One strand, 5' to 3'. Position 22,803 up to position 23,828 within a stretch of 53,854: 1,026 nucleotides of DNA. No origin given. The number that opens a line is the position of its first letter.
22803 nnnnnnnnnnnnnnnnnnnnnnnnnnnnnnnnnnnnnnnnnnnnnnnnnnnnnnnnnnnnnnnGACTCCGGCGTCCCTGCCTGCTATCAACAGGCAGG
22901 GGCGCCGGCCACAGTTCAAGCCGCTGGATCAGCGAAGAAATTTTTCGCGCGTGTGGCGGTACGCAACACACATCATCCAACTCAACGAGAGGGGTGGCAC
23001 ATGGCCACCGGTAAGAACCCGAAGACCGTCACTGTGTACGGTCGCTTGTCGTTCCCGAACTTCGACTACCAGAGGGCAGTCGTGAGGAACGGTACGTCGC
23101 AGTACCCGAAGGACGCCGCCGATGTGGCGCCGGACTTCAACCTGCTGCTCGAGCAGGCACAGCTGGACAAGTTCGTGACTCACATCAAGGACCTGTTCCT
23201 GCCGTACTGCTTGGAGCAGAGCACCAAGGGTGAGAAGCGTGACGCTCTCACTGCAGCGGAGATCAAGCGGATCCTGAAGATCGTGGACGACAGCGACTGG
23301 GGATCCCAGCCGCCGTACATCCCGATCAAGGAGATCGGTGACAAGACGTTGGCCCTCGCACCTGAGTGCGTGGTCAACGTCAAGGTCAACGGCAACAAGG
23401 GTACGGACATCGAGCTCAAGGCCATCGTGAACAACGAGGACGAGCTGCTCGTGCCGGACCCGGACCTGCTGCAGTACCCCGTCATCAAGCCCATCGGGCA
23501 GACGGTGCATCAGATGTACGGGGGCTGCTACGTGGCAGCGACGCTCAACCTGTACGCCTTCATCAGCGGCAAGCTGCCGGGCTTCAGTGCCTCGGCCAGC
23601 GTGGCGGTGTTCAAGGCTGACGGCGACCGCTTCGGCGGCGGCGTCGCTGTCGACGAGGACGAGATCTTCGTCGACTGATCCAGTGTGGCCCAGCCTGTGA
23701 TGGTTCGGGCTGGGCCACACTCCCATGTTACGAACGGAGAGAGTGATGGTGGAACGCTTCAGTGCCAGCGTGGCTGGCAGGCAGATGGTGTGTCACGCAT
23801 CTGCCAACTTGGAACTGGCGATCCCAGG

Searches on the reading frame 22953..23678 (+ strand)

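Call 53: search_protein_families(library=pfam, proteins=[window:22953-23678:+], max_evalue=0.01)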
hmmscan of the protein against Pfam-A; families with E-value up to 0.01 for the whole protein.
window:22953-23678:+ (241 aa): 1 family
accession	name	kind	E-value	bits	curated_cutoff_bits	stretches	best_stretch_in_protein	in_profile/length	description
PF10991.15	Enc34_ssDNA-bd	-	1.4e-06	28.6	26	1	184-235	115-164/176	Enterobacter phage Enc34, ssDNA-binding protein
